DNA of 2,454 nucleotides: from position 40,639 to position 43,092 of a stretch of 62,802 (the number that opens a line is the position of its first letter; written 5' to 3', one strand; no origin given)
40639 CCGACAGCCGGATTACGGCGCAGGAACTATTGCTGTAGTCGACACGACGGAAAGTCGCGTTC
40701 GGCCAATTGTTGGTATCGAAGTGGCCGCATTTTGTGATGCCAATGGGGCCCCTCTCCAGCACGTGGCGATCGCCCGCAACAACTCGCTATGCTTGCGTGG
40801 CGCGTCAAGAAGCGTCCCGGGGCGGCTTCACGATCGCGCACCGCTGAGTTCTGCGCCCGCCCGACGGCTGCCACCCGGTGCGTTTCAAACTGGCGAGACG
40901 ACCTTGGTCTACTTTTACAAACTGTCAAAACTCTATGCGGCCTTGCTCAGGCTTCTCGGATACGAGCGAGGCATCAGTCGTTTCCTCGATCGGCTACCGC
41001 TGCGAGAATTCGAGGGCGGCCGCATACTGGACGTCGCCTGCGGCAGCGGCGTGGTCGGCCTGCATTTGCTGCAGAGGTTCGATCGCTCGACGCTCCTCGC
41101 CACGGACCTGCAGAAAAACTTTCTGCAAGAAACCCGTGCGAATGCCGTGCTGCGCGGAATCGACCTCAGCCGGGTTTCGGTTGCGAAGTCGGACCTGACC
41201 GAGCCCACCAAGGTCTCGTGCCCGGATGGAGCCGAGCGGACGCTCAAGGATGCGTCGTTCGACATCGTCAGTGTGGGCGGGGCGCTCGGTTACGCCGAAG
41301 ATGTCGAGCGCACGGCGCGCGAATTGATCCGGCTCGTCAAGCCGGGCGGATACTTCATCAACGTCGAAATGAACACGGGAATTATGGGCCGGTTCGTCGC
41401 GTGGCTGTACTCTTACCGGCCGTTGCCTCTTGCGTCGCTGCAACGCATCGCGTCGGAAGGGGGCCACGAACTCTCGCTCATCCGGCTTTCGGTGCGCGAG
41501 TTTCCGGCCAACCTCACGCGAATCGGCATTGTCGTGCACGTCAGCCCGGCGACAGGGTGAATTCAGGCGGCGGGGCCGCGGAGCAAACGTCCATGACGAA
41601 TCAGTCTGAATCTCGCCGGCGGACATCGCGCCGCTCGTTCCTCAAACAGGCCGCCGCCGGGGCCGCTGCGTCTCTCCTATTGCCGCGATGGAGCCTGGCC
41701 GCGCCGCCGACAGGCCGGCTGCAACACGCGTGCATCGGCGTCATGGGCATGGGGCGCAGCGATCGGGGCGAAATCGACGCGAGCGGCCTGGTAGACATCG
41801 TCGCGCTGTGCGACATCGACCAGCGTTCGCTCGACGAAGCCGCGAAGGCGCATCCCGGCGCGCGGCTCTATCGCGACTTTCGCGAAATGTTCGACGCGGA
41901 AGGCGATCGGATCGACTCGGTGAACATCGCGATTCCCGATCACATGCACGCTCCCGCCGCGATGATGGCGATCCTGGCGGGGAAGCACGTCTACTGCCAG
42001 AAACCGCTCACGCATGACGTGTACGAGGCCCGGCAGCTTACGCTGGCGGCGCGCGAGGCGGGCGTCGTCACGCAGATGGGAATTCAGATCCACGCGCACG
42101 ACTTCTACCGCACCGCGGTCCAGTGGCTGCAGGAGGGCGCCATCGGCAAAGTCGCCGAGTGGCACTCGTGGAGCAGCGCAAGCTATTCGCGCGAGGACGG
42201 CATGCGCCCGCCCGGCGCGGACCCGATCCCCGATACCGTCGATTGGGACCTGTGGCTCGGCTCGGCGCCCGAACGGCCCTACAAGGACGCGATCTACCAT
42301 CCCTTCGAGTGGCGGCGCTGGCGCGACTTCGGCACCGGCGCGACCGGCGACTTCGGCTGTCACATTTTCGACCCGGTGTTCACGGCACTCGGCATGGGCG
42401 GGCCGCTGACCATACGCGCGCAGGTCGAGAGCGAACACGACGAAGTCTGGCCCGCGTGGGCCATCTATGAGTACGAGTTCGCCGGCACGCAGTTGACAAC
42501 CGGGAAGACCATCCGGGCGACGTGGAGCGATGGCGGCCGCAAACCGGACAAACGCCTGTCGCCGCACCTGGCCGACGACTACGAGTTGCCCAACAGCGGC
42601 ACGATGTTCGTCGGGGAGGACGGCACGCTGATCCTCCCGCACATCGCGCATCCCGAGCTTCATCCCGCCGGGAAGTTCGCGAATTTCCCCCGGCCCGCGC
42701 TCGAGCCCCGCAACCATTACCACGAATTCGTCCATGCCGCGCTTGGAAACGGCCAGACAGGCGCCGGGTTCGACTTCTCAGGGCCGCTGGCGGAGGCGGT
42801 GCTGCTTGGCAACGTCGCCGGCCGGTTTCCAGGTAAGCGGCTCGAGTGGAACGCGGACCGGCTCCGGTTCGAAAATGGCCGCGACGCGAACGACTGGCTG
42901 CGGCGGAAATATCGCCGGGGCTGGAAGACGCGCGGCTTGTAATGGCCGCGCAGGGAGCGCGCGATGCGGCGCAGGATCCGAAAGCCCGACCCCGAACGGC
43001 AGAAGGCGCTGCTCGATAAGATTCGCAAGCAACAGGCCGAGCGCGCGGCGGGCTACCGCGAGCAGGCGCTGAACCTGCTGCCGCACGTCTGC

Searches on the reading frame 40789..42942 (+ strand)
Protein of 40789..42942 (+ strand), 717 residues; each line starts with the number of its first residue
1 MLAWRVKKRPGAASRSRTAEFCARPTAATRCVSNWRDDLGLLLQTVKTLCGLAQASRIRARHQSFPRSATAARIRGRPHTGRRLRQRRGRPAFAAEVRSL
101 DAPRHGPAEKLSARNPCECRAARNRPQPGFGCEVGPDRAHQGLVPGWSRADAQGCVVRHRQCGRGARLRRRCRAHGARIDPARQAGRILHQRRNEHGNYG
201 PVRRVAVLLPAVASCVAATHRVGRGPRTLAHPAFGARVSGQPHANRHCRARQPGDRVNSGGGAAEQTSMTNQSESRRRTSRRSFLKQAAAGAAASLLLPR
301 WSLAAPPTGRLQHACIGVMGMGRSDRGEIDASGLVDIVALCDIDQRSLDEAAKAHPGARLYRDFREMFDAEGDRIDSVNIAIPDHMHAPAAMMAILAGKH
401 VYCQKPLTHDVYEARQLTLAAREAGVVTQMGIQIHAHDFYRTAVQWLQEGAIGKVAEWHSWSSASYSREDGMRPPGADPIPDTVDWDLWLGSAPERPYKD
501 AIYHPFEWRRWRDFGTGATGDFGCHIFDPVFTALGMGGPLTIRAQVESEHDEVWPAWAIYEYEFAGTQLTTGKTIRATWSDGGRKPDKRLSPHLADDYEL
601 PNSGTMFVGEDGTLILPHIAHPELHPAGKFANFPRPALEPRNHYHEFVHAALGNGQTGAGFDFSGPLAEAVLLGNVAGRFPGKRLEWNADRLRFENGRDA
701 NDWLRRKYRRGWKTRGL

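Call 85: search_protein_families(library=pfam, proteins=[window:40789-42942:+], max_evalue=0.00001)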
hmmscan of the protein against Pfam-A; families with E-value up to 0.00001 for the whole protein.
window:40789-42942:+ (717 aa): 2 families
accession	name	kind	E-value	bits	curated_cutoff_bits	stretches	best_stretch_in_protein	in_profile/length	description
PF01408.29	GFO_IDH_MocA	-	1.2e-15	58.7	24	1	316-431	3-119/120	Oxidoreductase family, NAD-binding Rossmann fold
PF19051.5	GFO_IDH_MocA_C2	-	7.8e-12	45.7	23.3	1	478-565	46-134/254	Oxidoreductase family, C-terminal alpha/beta domain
